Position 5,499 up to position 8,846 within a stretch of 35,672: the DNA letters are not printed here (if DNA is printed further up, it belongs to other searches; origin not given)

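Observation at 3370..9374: Tightly packed genes of unknown function downstream of the methyltransferase-helicase pair: candidate undescribed defence or accessory module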

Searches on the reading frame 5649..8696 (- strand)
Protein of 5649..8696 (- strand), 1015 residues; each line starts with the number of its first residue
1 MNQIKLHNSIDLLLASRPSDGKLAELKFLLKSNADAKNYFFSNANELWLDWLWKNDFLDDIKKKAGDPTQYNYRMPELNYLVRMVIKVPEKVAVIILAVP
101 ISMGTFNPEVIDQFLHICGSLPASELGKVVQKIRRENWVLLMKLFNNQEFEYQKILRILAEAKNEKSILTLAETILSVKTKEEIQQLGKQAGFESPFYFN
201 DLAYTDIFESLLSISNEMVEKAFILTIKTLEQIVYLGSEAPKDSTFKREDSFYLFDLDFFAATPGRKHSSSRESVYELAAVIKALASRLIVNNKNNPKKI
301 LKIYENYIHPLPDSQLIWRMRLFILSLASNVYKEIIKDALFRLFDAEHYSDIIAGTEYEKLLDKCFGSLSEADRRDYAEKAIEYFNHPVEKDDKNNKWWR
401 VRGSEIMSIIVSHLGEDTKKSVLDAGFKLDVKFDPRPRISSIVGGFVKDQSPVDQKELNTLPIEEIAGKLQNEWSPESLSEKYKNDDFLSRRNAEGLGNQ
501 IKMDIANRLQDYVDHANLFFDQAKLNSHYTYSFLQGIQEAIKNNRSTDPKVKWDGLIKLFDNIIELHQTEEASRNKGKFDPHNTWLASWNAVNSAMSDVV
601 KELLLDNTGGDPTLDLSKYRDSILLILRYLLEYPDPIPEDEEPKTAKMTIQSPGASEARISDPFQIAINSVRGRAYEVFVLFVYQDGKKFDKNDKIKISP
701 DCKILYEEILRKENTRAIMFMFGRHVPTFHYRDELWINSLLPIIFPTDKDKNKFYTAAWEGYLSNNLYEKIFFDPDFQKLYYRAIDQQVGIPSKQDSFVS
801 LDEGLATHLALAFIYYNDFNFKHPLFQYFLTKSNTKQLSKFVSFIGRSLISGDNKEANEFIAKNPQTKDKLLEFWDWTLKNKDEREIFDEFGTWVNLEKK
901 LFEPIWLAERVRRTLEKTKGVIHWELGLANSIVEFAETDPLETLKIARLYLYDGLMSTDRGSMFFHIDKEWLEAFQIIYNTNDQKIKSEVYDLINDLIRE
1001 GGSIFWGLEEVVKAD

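Call 4: search_protein_families(library=pfam, proteins=[window:5649-8696:-], max_evalue=0.01)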
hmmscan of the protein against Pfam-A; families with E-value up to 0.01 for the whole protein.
window:5649-8696:- (1015 aa): 0 families

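Call 5: search_protein_families(library=padloc, proteins=[window:5649-8696:-], max_evalue=0.01)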
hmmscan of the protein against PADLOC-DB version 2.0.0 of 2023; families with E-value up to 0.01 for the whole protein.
window:5649-8696:- (1015 aa): 0 families

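Call 7: search_protein_families(library=ncbifam, proteins=[window:5649-8696:-], max_evalue=0.01)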
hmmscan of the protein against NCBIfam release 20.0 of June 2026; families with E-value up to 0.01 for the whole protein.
window:5649-8696:- (1015 aa): 0 families

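Call 8: search_protein_families(library=phrogs, proteins=[window:5649-8696:-], max_evalue=0.01)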
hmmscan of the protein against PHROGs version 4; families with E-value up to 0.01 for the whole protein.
window:5649-8696:- (1015 aa): 0 families

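Call 12: find_homologous_proteins(query=window:5649-8696:-)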
Query window:5649-8696:- (1015 aa): 174 proteins with E <= 0.001 among 8000 candidates; the best 120 are listed.
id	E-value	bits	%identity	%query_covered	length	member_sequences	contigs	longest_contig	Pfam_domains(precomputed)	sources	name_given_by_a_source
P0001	0.0e+0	1229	55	100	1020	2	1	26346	-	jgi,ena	-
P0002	0.0e+0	1226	56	100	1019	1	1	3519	-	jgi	-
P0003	0.0e+0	1210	53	100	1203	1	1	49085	-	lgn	-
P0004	0.0e+0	1166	54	100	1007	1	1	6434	-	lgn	-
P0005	0.0e+0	1087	50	100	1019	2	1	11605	-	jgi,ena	-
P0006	0.0e+0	1072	49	100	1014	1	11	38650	-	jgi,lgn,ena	-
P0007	0.0e+0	1055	50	100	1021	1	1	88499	-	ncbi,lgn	-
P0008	0.0e+0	1053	48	100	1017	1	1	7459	-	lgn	-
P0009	0.0e+0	1051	49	100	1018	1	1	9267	-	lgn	-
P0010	0.0e+0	1047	49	100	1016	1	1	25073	-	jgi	jgi:hypothetical protein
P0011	0.0e+0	1046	49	100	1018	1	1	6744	-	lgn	-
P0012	0.0e+0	1045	49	100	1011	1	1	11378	-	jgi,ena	-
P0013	0.0e+0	1043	49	97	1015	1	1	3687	-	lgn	-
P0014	0.0e+0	1036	48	100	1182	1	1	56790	-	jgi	jgi:hypothetical protein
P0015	0.0e+0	1034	50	97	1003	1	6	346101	-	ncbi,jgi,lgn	-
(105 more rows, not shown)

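Call 13: search_solved_structures(query=window:5649-8696:-, max_evalue=1)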
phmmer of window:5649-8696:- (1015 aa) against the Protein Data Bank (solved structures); distinct sequences matched with E-value up to 1: 0.

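Call 17: find_related_loci(query=A1, collection=genome_contigs, flank=10000)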
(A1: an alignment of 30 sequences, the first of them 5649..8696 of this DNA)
Query A1 (1015 aa) in genome_contigs; peptide patterns used: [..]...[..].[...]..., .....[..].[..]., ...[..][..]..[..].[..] (x = any residue, [..] = any of these).
188 stretches matched a pattern; 142 encode a relative of the query (tblastn E <= 1e-3); the best 80 are kept; 80 distinct loci.
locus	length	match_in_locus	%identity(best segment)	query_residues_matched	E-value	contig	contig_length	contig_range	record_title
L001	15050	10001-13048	49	1-1013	0e+0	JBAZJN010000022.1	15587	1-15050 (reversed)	MAG: Patescibacteria group bacterium isolate SO_2017_LW4_120 scaffold_7348_c1_LW137-91_2017, whole genome shotgun sequen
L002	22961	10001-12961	50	29-1012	0e+0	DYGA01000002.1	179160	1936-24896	MAG TPA_asm: Candidatus Paceibacter sp. isolate BE2012_33_23 Afr_mines_BE2012_36_length_179160_cov_9_665811, whole genom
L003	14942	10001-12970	48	25-1012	0e+0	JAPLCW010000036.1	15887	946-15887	MAG: Candidatus Auribacterota bacterium isolate LacPavin_0920_SED2_MAG_54_22 LacPavin_0920_SED2_scaffold_421685, whole g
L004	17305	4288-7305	46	1-1013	0e+0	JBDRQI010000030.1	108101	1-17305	MAG: Candidatus Omnitrophota bacterium isolate MEGAHIT-group-2.36 k141_1378028, whole genome shotgun sequence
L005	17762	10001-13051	45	1-1013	0e+0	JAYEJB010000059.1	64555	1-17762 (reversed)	MAG: Patescibacteria group bacterium isolate MAG175 MAG175_59, whole genome shotgun sequence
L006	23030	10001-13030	45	1-1013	0e+0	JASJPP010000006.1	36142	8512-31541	MAG: Patescibacteria group bacterium isolate MAG_93 NODE_531_length_36142_cov_51.223460, whole genome shotgun sequence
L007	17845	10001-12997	46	18-1013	0e+0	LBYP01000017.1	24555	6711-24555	MAG: Parcubacteria group bacterium GW2011_GWA2_40_23 UT91_C0017, whole genome shotgun sequence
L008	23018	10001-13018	45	3-1014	0e+0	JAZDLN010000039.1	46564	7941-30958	MAG: Candidatus Falkowbacteria bacterium isolate MEGAHIT-group-0.601 k141_19842800, whole genome shotgun sequence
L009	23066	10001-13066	44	3-1012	0e+0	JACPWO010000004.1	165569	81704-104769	MAG: Candidatus Andersenbacteria bacterium isolate NC_groundwater_813_Pr1_B-0.1um_46_36 Montesol18_Bp1_scaffold_1812318,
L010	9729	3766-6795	44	1-1014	0e+0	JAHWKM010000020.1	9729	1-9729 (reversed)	MAG: Candidatus Parcubacteria bacterium isolate 0813_bin17 NODE_20_length_9729_cov_5.043116, whole genome shotgun sequen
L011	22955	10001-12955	44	26-1013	0e+0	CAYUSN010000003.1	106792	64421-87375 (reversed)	MAG TPA_asm: uncultured Candidatus Saccharibacteria bacterium isolate SRP323723_co1_13 genome assembly, contig: NODE_160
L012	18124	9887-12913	47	3-1013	0e+0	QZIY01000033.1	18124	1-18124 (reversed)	MAG: Candidatus Parcubacteria bacterium isolate SURF_53 Ga0104751_1004521, whole genome shotgun sequence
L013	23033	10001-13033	44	1-1012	0e+0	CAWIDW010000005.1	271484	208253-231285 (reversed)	MAG: uncultured bacterium isolate MFD04540.bin.3.21 genome assembly, contig: contig_49379, whole genome shotgun sequence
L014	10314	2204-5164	47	30-1012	0e+0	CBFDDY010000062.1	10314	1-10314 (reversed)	MAG TPA_asm: uncultured bacterium isolate SRR26215676_concoct_178 genome assembly, contig: ERZ25073495.4772, whole genom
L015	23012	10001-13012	44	1-1013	0e+0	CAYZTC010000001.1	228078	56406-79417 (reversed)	MAG TPA_asm: uncultured Candidatus Saccharibacteria bacterium isolate SRP068000_co1_121 genome assembly, contig: NODE_21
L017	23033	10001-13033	50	1-1013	0e+0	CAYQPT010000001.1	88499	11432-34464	MAG TPA_asm: uncultured Candidatus Saccharibacteria bacterium isolate SRP192927_co1_1036 genome assembly, contig: NODE_2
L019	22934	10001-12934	44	29-1012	0e+0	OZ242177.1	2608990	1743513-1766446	MAG: Nitrospirales bacterium isolate 45785f85-df72-40de-98ad-77c1fa625b04 genome assembly, chromosome: 1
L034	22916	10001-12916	42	29-1012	0e+0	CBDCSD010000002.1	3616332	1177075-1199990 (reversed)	MAG: Caldilineaceae bacterium isolate c8244fc0-ec89-46dc-8875-79b2ccc2d134 genome assembly, contig: contig_2, whole geno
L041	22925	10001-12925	40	14-1012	0e+0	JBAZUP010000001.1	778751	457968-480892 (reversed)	MAG: Patescibacteria group bacterium isolate SO_2017_GW1_231 NODE_45_length_778751_cov_3.412568_OW334_2017, whole genome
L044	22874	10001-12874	41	29-1012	0e+0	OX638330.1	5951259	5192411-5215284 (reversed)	MAG: uncultured Caldilineaceae bacterium isolate 76db5b8c-001f-43e6-88b1-0bf759d03ef1 genome assembly, chromosome: 1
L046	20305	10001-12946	40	3-1014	0e+0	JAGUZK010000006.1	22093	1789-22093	MAG: Candidatus Woesebacteria bacterium isolate DeMMO6_59 c_000000051042, whole genome shotgun sequence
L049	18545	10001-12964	41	3-1013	0e+0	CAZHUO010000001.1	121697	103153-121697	MAG TPA_asm: uncultured Gammaproteobacteria bacterium isolate SRP263991_co5_609 genome assembly, contig: NODE_333_length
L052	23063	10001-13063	45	1-1012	0e+0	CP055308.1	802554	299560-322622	MAG: Candidatus Woesebacteria bacterium isolate Ch104a chromosome, complete genome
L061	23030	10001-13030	45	1-1013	0e+0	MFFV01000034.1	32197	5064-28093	MAG: Candidatus Falkowbacteria bacterium RIFCSPLOWO2_02_FULL_45_15 rifcsplowo2_02_scaffold_4407, whole genome shotgun se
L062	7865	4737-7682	38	1-1015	0e+0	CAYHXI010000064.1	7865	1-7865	MAG TPA_asm: uncultured Methanosarcinales archaeon isolate ERP119705_co15_591 genome assembly, contig: NODE_11446_length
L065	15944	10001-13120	36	3-1013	0e+0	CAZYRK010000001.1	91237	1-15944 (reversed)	MAG TPA_asm: uncultured Candidatus Saccharibacteria bacterium isolate SRP128015_co1_279 genome assembly, contig: NODE_99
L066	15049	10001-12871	37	23-1015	0e+0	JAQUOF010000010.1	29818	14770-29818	MAG: Patescibacteria group bacterium isolate STD1_195 NODE_3166_length_29818_cov_11.406925_Sandtown_D1, whole genome sho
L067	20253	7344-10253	36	4-1012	0e+0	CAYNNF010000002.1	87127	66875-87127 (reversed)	MAG TPA_asm: uncultured Candidatus Saccharibacteria bacterium isolate SRP178699_co1_596 genome assembly, contig: NODE_17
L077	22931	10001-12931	37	1-1012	1e-177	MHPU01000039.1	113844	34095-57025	MAG: Candidatus Staskawiczbacteria bacterium RIFOXYD1_FULL_32_13 rifoxyd1_full_scaffold_71, whole genome shotgun sequenc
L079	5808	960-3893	35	1-1013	2e-178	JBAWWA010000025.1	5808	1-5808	MAG: bacterium isolate ELA025 MAG025_25, whole genome shotgun sequence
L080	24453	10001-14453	44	68-1013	6e-175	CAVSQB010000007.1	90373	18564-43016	MAG: uncultured Fibrobacterota bacterium isolate MFD03044.bin.1.58 genome assembly, contig: contig_32422, whole genome s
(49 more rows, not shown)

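Call 25: search_protein_families(library=pfam, proteins=[L079:4446-5807:-, L049:3405-4736:-, L049:2898-3386:-, L066:7048-9285:+, L065:13538-14224:+, L044:9043-9390:+, L080:4760-5869:+, L052:13212-14480:+, L019:9411-9920:+, L010:3110-3769:+], max_evalue=0.01)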
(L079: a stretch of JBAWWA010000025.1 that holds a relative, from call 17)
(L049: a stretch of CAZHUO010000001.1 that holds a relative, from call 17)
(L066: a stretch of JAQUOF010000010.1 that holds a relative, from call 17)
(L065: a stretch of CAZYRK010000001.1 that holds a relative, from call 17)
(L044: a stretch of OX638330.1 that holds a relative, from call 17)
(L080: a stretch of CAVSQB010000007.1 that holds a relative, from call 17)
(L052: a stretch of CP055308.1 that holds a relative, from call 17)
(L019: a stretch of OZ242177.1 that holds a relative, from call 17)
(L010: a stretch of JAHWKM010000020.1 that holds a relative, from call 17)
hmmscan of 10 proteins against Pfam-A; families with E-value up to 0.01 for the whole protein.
L079:4446-5807:- (453 aa): 3 families
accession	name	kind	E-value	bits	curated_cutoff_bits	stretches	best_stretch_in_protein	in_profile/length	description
PF00239.26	Resolvase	-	6.8e-18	65.6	23.3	1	35-175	3-139/145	Resolvase, N terminal domain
PF07508.19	Recombinase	-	2.5e-11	44.2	21.1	1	207-293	2-97/102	Recombinase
PF13408.12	Zn_ribbon_recom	-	1.8e-07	31.9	25.3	1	309-368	2-55/58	Recombinase zinc beta ribbon domain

L049:3405-4736:- (443 aa): 3 families
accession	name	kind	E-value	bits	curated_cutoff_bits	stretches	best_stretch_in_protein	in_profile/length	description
PF01555.25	N6_N4_Mtase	-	4.8e-19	69.6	26.7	1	191-427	2-219/221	DNA methylase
PF02195.25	ParB_N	-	1.9e-12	47.5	26.3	1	9-89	3-84/95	ParB N-terminal domain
PF01170.24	UPF0020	-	0.0033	17.6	22.3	0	388-435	27-73/197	RMKL-like, methyltransferase domain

L049:2898-3386:- (162 aa): 1 family
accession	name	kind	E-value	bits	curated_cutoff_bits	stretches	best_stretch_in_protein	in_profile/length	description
PF13022.12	HTH_Tnp_1_2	-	0.0034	17.9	27.9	1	19-87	8-75/122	Helix-turn-helix of insertion element transposase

L066:7048-9285:+ (745 aa): 6 families
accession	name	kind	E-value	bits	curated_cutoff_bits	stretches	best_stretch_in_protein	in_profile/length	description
PF04851.21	ResIII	-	8.5e-20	71.7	22.5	1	1-189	2-163/164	Type III restriction enzyme, res subunit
PF00270.35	DEAD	-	1.9e-08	34.7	26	1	20-189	12-161/167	DEAD/DEAH box helicase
PF18766.7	SWI2_SNF2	-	1.2e-07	32.1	26.7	1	7-194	2-161/221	SWI2/SNF2 ATPase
PF01637.24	ATPase_2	-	3.8e-06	27.3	33.2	1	16-164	9-128/225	ATPase domain predominantly from Archaea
PF00271.37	Helicase_C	-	0.00097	19.8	23.5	1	321-368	62-109/110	Helicase conserved C-terminal domain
PF13401.12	AAA_22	-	0.0031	18.3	27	0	31-157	9-96/130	AAA domain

L065:13538-14224:+ (228 aa): 6 families
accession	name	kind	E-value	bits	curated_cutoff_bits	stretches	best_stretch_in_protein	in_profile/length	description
PF13274.11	SocA_Panacea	-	1.3e-13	52.3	25.7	1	98-204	1-111/113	Antitoxin SocA-like, Panacea domain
PF12844.13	HTH_19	-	2.3e-11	43.8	30.2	1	9-69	2-62/64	Helix-turn-helix domain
PF01381.28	HTH_3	-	2.9e-10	40.5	23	1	11-65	1-55/55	Helix-turn-helix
PF13560.12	HTH_31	-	2e-06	28.4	27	1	9-61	4-57/64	Helix-turn-helix domain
PF13443.12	HTH_26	-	0.0002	22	22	0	12-67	3-59/63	Cro/C1-type HTH DNA-binding domain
PF13412.12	HTH_24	-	0.0055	16.7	21.9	0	14-34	12-32/48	Winged helix-turn-helix DNA-binding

L044:9043-9390:+ (115 aa): 0 families

L080:4760-5869:+ (369 aa): 1 family
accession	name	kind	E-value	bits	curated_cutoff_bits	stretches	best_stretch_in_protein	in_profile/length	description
PF12770.12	CHAT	-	1.8e-10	41.2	24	1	124-352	27-267/289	CHAT domain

L052:13212-14480:+ (422 aa): 2 families
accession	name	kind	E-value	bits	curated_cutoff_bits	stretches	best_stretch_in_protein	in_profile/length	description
PF13365.12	Trypsin_2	-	8.8e-19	69.1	27.6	1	134-269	1-144/144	Trypsin-like peptidase domain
PF00089.32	Trypsin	-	0.00013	22.3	20.6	1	133-273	26-198/220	Trypsin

L019:9411-9920:+ (169 aa): 0 families

L010:3110-3769:+ (219 aa): 0 families

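Call 26: predict_structure(alignment_id=A1)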
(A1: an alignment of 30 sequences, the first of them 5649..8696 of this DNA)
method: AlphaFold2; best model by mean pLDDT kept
length: 1015 residues; sequences in the alignment: 30
mean_pLDDT: 87.6   pTM: 0.64
mean pLDDT of the five models: 87.6, 87.4, 86.0, 85.8, 85.5
residues with pLDDT >= 90: 645; 70-90: 280; 50-70: 63; < 50: 27
segments of 3 or more residues with pLDDT < 50: 439-445, 571-582
pLDDT, mean of each block of 10 residues (from residue 1): 90 87 88 91 93 93 86 83 95 96 92 93 96 94 77 93 95 92 71 73 85 93 96 90 85 76 69 84 95 91 94 93 93 93 85 87 92 93 78 63 91 90 89 72 56 89 94 90 79 90 92 93 87 95 67 93 81 40 68 94 80 88 96 90 79 70 91 96 93 92 97 94 96 96 92 92 94 96 83 76 95 93 96 94 94 86 90 96 93 91 95 93 86 95 95 75 68 94 92 92 89 74
secondary structure, 60 per line:
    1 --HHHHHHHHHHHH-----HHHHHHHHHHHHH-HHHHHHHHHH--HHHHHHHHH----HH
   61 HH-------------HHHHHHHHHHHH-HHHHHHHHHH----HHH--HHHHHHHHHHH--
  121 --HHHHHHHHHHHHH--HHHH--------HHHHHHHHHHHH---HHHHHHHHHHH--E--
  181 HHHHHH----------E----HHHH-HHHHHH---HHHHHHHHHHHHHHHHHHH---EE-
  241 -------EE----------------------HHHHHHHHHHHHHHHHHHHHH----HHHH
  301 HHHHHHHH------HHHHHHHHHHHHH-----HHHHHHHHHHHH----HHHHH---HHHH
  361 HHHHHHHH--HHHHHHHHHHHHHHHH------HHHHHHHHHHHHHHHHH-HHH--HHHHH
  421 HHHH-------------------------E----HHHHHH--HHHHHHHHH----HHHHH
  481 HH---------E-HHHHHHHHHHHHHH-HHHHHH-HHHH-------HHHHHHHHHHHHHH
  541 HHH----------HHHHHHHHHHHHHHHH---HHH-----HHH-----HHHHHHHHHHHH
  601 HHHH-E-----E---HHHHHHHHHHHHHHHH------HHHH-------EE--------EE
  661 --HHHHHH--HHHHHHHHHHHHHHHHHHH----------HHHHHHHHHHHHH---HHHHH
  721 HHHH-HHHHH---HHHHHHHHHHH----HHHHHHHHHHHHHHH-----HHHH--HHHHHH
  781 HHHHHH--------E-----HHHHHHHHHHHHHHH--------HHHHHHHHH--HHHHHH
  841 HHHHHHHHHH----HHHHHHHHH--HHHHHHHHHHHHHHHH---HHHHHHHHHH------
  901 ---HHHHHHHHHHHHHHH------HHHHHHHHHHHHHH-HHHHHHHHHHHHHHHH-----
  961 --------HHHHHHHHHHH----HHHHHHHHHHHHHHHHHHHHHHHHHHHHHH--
elements in order (helices of 4 or more, strands of 3 or more residues): H3-14 H20-32 H34-43 H46-54 H59-62 H76-87 H89-98 H108-118 H123-135 H138-141 H150-161 H165-175 H181-186 H202-205 H207-212 H216-234 H272-292 H297-308 H315-327 H333-344 H349-353 H357-368 H371-386 H393-409 H416-424 H455-460 H463-471 H476-482 H494-507 H509-514 H516-519 H527-543 H554-569 H589-604 H616-631 H638-641 H663-668 H671-689 H700-712 H716-724 H726-730 H734-744 H749-763 H769-772 H775-786 H801-815 H824-832 H835-850 H855-863 H866-881 H885-894 H904-918 H925-938 H940-955 H969-979 H984-1013
